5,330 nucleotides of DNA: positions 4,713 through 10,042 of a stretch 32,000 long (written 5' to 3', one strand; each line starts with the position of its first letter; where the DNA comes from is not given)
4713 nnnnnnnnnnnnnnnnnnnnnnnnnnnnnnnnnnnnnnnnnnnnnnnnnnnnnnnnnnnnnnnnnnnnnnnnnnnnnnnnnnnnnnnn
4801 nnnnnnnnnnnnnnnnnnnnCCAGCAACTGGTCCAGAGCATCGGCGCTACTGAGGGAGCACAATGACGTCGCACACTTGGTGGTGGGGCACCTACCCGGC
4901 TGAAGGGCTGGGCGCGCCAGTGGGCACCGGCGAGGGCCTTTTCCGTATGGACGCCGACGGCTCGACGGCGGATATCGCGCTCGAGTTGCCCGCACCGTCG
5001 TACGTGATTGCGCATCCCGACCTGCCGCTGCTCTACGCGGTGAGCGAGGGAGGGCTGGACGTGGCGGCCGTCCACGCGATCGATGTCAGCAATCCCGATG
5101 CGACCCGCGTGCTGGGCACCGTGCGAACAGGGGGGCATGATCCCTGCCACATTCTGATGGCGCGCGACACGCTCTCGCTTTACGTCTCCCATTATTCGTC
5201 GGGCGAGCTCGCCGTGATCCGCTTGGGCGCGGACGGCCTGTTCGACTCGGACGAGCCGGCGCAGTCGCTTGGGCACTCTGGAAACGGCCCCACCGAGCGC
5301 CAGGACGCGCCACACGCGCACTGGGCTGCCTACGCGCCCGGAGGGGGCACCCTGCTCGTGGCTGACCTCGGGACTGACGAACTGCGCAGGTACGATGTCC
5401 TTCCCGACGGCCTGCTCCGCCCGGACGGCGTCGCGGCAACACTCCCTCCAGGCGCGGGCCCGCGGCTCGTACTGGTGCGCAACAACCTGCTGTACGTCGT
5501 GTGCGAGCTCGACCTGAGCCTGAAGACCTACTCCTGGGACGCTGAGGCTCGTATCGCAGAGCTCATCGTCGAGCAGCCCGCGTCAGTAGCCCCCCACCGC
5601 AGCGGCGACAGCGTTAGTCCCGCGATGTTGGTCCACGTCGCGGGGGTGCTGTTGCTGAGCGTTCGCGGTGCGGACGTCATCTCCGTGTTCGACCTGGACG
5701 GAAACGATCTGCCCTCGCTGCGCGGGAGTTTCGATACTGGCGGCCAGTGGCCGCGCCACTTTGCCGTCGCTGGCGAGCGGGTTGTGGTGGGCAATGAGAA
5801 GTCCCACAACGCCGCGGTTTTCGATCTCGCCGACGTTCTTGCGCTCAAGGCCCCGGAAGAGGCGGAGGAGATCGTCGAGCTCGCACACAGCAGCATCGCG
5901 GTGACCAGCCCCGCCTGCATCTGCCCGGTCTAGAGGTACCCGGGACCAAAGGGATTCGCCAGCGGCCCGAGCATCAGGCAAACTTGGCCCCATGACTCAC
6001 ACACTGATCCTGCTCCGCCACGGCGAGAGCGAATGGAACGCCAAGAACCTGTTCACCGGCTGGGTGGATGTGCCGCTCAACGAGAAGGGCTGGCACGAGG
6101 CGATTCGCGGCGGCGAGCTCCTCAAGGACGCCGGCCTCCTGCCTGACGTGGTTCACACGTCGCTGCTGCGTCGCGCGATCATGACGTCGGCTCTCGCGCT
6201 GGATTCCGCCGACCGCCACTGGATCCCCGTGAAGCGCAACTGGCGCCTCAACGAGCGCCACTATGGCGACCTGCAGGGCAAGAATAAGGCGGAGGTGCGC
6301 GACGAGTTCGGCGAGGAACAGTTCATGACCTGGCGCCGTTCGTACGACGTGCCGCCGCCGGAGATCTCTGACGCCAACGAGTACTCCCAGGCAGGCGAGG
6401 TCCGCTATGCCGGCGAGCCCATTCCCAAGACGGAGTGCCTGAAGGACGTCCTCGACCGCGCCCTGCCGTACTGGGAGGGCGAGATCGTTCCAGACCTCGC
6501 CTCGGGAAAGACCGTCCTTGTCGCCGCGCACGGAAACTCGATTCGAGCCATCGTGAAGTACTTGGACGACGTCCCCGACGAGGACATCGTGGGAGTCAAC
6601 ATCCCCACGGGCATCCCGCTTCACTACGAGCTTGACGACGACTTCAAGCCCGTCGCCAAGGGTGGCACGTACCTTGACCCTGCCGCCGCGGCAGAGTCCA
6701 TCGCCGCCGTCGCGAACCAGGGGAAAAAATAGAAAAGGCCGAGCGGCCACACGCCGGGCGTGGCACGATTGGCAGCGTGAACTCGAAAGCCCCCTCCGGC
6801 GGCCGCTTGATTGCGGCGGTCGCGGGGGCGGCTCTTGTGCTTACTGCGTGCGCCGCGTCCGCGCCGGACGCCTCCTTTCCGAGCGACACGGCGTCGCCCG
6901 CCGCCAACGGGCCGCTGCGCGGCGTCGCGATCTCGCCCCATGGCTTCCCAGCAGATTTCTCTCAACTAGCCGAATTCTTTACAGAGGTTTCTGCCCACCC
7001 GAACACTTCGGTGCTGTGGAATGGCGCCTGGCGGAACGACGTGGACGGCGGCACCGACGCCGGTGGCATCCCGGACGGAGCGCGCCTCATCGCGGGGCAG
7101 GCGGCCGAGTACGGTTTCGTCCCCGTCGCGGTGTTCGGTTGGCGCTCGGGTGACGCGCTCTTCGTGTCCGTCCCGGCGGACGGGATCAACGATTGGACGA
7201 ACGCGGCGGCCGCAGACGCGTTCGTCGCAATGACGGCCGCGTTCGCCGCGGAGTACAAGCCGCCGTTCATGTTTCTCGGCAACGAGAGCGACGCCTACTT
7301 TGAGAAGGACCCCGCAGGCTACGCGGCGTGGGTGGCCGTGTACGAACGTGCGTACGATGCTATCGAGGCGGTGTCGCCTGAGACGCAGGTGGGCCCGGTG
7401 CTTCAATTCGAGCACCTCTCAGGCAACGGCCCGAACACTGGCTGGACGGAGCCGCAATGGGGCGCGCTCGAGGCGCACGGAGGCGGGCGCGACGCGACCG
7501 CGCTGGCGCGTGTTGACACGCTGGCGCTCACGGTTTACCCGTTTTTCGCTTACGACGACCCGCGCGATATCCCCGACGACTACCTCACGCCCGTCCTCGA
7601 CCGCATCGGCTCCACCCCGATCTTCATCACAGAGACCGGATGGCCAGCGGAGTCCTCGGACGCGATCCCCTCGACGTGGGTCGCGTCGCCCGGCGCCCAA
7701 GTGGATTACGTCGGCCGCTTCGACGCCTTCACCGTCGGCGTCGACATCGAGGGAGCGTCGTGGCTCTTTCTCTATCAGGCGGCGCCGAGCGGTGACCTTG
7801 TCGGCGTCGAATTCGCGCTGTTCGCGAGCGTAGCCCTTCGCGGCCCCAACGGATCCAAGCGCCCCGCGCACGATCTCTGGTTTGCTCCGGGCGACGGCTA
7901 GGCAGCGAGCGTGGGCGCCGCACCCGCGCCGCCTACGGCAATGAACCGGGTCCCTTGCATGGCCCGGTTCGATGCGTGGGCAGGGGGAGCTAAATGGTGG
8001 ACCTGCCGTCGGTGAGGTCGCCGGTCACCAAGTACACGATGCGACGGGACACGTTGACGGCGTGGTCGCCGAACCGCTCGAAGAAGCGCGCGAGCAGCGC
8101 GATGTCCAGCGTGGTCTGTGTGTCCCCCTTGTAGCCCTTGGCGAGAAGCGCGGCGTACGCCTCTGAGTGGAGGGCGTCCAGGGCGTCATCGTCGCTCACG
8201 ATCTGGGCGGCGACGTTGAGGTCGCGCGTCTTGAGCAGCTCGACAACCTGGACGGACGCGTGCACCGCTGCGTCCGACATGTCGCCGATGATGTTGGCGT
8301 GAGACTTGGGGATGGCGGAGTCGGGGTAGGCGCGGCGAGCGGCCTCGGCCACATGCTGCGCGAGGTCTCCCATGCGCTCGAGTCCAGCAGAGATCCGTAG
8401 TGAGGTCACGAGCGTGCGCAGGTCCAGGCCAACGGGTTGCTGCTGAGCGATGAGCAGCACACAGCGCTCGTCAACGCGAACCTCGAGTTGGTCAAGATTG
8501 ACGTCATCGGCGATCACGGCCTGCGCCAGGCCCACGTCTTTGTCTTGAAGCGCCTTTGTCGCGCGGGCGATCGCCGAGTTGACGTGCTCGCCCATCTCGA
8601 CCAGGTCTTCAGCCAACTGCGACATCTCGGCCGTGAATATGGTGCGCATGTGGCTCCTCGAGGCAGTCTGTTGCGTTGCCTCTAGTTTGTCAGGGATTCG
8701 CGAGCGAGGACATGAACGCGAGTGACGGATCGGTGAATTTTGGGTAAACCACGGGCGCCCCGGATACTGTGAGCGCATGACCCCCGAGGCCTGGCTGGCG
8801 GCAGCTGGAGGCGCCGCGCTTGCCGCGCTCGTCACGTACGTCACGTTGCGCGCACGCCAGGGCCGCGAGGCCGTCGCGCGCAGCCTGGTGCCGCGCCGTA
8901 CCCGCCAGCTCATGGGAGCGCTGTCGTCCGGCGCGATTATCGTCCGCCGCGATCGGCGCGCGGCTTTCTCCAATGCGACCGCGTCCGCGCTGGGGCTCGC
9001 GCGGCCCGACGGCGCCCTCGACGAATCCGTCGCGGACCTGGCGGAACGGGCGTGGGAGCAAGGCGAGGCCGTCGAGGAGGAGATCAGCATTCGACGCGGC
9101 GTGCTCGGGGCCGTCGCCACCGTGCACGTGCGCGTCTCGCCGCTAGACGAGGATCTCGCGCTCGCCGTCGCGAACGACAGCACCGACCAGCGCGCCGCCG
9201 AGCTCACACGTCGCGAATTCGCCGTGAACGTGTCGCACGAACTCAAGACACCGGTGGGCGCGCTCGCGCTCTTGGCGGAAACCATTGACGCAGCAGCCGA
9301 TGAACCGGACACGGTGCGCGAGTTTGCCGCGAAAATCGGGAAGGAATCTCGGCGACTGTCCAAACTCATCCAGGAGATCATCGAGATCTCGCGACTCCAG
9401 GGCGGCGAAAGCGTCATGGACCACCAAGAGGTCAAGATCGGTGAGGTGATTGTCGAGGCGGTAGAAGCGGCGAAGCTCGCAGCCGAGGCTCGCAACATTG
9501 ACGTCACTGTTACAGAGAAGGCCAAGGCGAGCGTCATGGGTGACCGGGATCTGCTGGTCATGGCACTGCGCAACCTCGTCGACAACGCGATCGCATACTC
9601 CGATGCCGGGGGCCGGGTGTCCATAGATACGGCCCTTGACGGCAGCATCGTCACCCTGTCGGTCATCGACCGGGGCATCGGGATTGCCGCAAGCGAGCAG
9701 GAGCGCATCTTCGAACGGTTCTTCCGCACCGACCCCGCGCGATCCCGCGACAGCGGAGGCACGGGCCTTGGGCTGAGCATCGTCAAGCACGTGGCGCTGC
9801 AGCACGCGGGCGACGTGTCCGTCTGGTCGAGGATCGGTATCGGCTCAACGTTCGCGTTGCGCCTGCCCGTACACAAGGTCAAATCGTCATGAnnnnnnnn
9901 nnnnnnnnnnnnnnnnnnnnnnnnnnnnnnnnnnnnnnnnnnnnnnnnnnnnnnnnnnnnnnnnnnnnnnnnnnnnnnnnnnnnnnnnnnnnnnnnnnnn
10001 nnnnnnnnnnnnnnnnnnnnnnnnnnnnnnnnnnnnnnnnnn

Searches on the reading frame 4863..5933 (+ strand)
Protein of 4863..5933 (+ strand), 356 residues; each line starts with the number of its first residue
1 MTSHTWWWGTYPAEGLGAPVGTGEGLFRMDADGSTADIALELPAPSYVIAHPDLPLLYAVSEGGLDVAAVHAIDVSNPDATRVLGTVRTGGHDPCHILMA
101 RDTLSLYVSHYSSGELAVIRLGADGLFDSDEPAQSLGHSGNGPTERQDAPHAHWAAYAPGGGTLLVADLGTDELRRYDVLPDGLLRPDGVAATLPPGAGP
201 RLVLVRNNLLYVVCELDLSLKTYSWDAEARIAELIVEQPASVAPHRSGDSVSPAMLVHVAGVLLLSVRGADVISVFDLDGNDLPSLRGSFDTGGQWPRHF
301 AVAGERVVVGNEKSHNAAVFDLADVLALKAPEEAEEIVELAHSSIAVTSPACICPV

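Call 72: search_protein_families(library=pfam, proteins=[window:4863-5933:+], max_evalue=0.001)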
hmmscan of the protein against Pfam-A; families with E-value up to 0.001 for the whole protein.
window:4863-5933:+ (356 aa): 1 family
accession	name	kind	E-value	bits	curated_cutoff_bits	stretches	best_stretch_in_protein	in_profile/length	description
PF10282.15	Lactonase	-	9.5e-53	180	21.7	1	23-322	12-320/344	Lactonase, 7-bladed beta-propeller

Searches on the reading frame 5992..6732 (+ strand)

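Call 72: search_protein_families(library=pfam, proteins=[window:5992-6732:+], max_evalue=0.001)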
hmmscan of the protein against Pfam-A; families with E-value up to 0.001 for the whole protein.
window:5992-6732:+ (246 aa): 1 family
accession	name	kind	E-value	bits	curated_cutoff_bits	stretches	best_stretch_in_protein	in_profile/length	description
PF00300.27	His_Phos_1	-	3.4e-33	115.4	21.7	1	5-204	1-171/194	Histidine phosphatase superfamily (branch 1)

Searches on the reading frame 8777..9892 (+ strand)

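Call 72: search_protein_families(library=pfam, proteins=[window:8777-9892:+], max_evalue=0.001)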
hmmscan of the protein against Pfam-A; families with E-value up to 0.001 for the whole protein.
window:8777-9892:+ (371 aa): 3 families
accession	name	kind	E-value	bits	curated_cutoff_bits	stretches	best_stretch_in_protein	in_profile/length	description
PF02518.31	HATPase_c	-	1.6e-26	93.3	26.4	1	255-366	1-110/111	Histidine kinase-, DNA gyrase B-, and HSP90-like ATPase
PF00512.31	HisKA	-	3.9e-13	49.7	26.9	1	145-210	2-66/66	His Kinase A (phospho-acceptor) domain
PF13581.12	HATPase_c_2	-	7.7e-05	23.1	27.4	0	260-333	32-104/127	Histidine kinase-like ATPase domain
